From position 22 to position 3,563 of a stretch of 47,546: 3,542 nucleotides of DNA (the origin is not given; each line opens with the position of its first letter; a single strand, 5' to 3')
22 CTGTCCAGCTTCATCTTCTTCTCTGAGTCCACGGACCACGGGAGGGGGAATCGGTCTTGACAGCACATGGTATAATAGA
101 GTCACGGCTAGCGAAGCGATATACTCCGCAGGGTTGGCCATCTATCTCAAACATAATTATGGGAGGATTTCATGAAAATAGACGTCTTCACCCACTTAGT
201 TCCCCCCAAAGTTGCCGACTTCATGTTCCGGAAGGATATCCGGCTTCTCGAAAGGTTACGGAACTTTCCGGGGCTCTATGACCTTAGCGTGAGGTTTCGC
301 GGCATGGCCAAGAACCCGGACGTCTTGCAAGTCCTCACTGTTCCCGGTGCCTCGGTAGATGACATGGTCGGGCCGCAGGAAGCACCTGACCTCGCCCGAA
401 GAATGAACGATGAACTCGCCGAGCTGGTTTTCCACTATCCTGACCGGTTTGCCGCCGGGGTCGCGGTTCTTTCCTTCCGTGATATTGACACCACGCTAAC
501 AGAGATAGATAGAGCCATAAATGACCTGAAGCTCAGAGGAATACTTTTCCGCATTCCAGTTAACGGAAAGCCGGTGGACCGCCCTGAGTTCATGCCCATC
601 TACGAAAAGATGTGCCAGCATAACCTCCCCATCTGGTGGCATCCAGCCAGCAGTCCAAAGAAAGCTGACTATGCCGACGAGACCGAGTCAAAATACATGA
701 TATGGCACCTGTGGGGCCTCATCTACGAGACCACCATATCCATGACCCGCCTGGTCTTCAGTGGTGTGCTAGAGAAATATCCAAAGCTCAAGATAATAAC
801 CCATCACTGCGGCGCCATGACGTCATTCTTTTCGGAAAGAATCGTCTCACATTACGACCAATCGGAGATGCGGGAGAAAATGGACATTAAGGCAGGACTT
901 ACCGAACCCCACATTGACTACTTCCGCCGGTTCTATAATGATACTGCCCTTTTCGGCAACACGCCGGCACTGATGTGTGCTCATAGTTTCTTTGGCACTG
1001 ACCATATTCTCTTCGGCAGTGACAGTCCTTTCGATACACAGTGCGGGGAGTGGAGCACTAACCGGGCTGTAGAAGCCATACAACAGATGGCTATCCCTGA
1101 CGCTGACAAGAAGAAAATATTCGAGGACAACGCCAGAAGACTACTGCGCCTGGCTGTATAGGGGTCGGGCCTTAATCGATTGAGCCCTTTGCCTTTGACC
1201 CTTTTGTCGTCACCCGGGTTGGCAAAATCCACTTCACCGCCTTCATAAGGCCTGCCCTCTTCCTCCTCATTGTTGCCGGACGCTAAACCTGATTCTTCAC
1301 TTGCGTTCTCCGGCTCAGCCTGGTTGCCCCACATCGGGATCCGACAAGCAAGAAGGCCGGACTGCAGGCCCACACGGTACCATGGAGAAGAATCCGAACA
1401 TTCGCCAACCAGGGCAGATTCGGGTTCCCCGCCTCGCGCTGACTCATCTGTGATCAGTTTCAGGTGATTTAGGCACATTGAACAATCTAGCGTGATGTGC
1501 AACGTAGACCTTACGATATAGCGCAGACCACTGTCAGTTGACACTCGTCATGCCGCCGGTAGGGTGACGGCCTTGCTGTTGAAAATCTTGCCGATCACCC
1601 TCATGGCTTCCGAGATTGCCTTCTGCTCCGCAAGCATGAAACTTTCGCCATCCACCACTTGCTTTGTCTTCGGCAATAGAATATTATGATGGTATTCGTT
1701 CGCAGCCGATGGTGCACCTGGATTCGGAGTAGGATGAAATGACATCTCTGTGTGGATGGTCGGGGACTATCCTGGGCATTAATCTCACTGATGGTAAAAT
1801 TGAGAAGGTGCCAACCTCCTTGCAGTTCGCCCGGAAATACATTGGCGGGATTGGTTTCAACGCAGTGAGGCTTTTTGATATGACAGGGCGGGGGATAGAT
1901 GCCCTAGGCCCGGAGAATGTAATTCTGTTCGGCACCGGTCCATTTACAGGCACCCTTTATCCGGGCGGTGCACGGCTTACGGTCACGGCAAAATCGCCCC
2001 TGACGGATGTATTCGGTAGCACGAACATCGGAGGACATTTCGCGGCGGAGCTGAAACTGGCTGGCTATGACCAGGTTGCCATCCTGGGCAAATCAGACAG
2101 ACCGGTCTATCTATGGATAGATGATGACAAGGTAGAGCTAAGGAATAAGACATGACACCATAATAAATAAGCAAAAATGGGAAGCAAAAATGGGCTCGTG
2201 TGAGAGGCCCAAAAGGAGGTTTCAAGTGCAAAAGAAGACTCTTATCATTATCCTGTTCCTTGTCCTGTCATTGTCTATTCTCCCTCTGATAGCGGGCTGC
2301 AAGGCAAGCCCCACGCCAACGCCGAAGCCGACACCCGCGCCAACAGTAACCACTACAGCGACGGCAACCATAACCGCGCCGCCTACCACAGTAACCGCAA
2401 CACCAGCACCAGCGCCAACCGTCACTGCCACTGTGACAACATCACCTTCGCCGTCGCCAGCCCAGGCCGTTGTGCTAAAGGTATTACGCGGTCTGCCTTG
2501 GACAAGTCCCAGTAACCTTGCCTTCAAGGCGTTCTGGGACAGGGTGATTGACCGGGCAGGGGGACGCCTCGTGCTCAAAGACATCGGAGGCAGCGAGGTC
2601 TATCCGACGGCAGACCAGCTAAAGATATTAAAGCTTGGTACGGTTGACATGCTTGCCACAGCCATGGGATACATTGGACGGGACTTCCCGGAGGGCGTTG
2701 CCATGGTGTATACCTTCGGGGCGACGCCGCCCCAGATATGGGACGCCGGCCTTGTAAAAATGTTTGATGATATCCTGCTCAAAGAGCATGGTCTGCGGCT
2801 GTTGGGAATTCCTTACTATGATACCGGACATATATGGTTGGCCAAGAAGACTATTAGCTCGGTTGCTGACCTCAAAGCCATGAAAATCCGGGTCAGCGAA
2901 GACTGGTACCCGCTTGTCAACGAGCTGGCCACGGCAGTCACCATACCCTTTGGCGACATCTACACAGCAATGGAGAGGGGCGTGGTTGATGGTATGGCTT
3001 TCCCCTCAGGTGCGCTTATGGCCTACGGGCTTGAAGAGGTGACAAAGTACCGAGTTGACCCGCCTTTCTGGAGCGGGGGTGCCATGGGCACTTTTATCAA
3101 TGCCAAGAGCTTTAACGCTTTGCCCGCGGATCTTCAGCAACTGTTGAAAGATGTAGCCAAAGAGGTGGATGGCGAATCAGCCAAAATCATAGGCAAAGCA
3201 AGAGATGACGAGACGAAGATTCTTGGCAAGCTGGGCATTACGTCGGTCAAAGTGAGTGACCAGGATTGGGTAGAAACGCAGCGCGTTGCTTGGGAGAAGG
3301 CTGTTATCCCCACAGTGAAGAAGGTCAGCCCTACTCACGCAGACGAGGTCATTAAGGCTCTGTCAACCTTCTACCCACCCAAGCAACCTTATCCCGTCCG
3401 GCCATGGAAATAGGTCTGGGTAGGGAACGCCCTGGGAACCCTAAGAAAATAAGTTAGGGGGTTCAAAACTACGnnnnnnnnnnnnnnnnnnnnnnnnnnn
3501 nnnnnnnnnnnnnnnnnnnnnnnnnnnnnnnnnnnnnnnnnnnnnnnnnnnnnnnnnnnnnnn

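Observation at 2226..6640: TRAP transporter with an amidinotransferase-superfamily enzyme inserted between dctP and dctQM (cassette 1 of 2)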

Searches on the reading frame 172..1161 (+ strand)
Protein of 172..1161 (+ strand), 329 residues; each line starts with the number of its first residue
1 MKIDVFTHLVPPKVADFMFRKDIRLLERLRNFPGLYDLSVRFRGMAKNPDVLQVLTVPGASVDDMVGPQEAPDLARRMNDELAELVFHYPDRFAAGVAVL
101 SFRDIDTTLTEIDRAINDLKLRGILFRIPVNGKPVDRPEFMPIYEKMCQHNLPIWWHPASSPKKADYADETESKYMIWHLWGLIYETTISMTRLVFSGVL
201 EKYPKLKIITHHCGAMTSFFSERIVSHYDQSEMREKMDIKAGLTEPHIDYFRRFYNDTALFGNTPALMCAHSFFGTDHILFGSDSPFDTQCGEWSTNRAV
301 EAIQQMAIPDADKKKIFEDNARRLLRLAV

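Call 12: search_protein_families(library=pfam, proteins=[window:172-1161:+], max_evalue=0.001)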
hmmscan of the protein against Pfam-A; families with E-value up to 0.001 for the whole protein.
window:172-1161:+ (329 aa): 1 family
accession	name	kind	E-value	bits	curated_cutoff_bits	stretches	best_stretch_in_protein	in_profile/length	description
PF04909.20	Amidohydro_2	-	7e-36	124.9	26.4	1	4-327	2-289/289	Amidohydrolase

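Call 52: search_protein_families(library=ncbifam, proteins=[window:172-1161:+], max_evalue=0.00001)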
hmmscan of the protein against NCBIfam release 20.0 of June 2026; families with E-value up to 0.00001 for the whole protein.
window:172-1161:+ (329 aa): 0 families

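Call 83: search_solved_structures(query=window:172-1161:+, max_evalue=0.00001)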
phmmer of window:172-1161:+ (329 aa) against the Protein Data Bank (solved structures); distinct sequences matched with E-value up to 0.00001: 40.
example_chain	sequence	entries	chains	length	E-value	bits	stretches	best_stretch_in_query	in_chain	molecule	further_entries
3ij6_A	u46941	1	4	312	8.4e-43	149.9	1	2-325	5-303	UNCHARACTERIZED METAL-DEPENDENT HYDROLASE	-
2dvt_A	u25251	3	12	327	1.9e-23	86.3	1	53-327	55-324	Thermophilic reversible gamma-resorcylate decarboxylase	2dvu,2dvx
4inf_A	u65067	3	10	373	8.7e-23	84.1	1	52-326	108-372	METAL-DEPENDENT HYDROLASE | 5-Carboxyvanillate Decarboxylase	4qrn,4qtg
3s4t_A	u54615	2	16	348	1.3e-22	83.5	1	43-327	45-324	Amidohydrolase 2 | Gamma-resorcylate decarboxylase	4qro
4igm_A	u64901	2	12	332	3.5e-22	82.1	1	34-323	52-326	2-amino-3-carboxymuconate-6-semialdehyde decarboxylase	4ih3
4ofc_A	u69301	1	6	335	3.6e-22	82.1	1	34-323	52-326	2-amino-3-carboxymuconate-6-semialdehyde decarboxylase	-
2wm1_A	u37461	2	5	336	3.7e-22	82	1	34-323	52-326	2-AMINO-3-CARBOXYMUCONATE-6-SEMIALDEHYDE DECARBOXYLASE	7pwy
4ign_A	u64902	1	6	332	4.1e-22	81.9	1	35-323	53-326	2-amino-3-carboxymuconate-6-semialdehyde decarboxylase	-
4qs5_A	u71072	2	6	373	4.3e-22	81.8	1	52-326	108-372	Ligw2 Decarboxylase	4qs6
4icm_A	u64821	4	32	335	2e-21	79.7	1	53-327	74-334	5-carboxyvanillate decarboxylase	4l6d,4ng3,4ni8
3nur_A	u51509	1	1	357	1.9e-20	76.4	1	42-327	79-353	Amidohydrolase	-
6m53_A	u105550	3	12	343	7.7e-18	67.8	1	54-327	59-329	2,3-dihydroxybenzoate decarboxylase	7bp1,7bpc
4hjw_A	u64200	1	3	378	1.2e-17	67.2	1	64-327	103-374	Uracil-5-carboxylate decarboxylase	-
4hk5_A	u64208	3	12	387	1.2e-17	67.2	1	63-326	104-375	Uracil-5-carboxylate decarboxylase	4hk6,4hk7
7wmb_A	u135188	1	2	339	2.1e-17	66.4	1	46-318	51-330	Amidohydrolase 2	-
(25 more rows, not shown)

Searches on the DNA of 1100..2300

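Call 60: search_rna_families(source=window, start=1100, end=2300, threshold=evalue, max_evalue=1)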
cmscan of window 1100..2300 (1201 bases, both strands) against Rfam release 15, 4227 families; matches with E-value up to 1: 0.
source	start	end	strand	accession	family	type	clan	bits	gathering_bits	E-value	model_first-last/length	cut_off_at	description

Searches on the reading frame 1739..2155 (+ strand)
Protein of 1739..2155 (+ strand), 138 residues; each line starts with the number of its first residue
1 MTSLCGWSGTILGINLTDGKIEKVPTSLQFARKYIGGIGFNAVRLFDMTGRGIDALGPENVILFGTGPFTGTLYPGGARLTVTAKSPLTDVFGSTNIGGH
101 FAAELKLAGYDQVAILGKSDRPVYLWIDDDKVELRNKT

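Call 12: search_protein_families(library=pfam, proteins=[window:1739-2155:+], max_evalue=0.001)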
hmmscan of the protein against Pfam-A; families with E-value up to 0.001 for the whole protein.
window:1739-2155:+ (138 aa): 1 family
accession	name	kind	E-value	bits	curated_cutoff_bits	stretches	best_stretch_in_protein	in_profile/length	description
PF02730.20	AFOR_N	-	4.3e-42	144.5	29.8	1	10-136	2-128/199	Aldehyde ferredoxin oxidoreductase, N-terminal domain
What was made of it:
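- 1739..2155 (+): A 138-aa N-terminal fragment of an aldehyde:ferredoxin oxidoreductase, ending 35-70 nt before dctP1. It is probably a pseudogene remnant that marks a rearrangement at the edge of the cassette. PF02730 AFOR_N positions 2-128 of 199 only (call 12).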

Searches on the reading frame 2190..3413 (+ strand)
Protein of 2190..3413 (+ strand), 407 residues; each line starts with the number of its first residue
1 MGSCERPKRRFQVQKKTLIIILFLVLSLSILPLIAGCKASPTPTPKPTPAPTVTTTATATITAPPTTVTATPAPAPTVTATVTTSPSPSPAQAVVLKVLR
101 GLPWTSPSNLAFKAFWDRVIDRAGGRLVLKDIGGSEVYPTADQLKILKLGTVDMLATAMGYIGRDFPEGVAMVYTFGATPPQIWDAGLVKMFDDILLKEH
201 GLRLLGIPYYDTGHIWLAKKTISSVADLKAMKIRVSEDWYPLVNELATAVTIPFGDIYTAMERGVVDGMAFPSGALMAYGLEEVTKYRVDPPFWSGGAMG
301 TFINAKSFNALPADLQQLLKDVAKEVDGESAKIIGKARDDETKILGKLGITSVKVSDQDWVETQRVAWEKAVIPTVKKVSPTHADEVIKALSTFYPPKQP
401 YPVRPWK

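Call 3: search_protein_families(library=pfam, proteins=[window:2190-3413:+], max_evalue=0.01)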
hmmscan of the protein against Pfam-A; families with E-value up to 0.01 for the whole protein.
window:2190-3413:+ (407 aa): 1 family
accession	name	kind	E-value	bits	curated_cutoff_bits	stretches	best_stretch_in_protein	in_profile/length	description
PF03480.18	DctP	-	7.1e-30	104.7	23.4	1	105-378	8-281/286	Bacterial extracellular solute-binding protein, family 7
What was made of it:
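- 2226..3413 (+): dctP1: TRAP solute-binding lipoprotein. It has a lipobox (LIAGC), a Thr/Pro-rich linker of about 70 aa, and the conserved carboxylate-binding Arg in the motif MKIRV. Pfam PF03480 E=7e-30 (call 3).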

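Call 4: search_protein_families(library=ncbifam, proteins=[window:2190-3413:+], max_evalue=0.01)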
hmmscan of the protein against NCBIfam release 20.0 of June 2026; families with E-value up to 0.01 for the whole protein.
window:2190-3413:+ (407 aa): 2 families
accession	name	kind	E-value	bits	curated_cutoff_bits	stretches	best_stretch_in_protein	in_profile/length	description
TIGR00787.1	dctP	subfamily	4.4e-21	75.5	175.05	1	104-348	7-253/257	DctP family TRAP transporter solute-binding subunit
NF037995.1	TRAP_S1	subfamily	5.8e-17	61.9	50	1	105-359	9-267/271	TRAP transporter substrate-binding protein DctP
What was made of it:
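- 2226..3413 (+): NF037995 scores 61.9 bits against a cut-off of 50 (call 4).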

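Call 33: search_solved_structures(query=window:2190-3413:+, max_evalue=0.001, show_alignments=1)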
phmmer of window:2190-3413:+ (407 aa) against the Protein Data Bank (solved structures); distinct sequences matched with E-value up to 0.001: 85 (the best 60 are shown).
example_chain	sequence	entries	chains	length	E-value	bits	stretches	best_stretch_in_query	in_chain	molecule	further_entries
4mnc_A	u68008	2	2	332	2.4e-16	63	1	88-311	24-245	TRAP dicarboxylate transporter-DctP subunit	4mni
4n8y_A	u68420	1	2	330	2.8e-16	62.7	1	107-371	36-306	Putative TRAP-type C4-dicarboxylate transport system, binding periplasmic protein (DctP su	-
4x8r_A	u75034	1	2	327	1.1e-13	54.2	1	112-372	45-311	TRAP dicarboxylate transporter, DctP subunit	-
4nn3_A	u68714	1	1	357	1.6e-11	47.1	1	122-364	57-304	TRAP dicarboxylate transporter, DctP subunit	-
2zzv_A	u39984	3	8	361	2e-11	46.8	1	110-363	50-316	ABC transporter, solute-binding protein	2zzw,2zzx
8t9t_A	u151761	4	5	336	3.1e-11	46.1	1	83-370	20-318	Isethionate-binding periplasmic protein DctP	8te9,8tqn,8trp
5im2_A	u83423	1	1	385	3.4e-11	46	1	79-320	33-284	Twin-arginine translocation pathway signal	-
2xxk_A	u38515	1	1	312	7e-11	45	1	111-350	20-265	SIALIC ACID-BINDING PERIPLASMIC PROTEIN SIAP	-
4mco_A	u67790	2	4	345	7.8e-11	44.8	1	115-367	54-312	TRAP dicarboxylate transporter-DctP subunit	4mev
2wyk_A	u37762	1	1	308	1.2e-10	44.2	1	111-350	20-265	SIALIC ACID-BINDING PERIPLASMIC PROTEIN SIAP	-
3b50_A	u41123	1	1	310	1.2e-10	44.2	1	111-350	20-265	Sialic acid-binding periplasmic protein siaP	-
2v4c_A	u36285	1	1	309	1.2e-10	44.2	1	111-350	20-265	SIALIC ACID-BINDING PERIPLASMIC PROTEIN SIAP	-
2cex_A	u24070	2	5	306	1.2e-10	44.2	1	111-350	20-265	PROTEIN HI0146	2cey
2xwv_A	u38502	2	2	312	1.2e-10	44.1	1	111-350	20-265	SIALIC ACID-BINDING PERIPLASMIC PROTEIN SIAP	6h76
2wx9_A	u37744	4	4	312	1.3e-10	44.1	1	111-350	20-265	SIALIC ACID-BINDING PERIPLASMIC PROTEIN SIAP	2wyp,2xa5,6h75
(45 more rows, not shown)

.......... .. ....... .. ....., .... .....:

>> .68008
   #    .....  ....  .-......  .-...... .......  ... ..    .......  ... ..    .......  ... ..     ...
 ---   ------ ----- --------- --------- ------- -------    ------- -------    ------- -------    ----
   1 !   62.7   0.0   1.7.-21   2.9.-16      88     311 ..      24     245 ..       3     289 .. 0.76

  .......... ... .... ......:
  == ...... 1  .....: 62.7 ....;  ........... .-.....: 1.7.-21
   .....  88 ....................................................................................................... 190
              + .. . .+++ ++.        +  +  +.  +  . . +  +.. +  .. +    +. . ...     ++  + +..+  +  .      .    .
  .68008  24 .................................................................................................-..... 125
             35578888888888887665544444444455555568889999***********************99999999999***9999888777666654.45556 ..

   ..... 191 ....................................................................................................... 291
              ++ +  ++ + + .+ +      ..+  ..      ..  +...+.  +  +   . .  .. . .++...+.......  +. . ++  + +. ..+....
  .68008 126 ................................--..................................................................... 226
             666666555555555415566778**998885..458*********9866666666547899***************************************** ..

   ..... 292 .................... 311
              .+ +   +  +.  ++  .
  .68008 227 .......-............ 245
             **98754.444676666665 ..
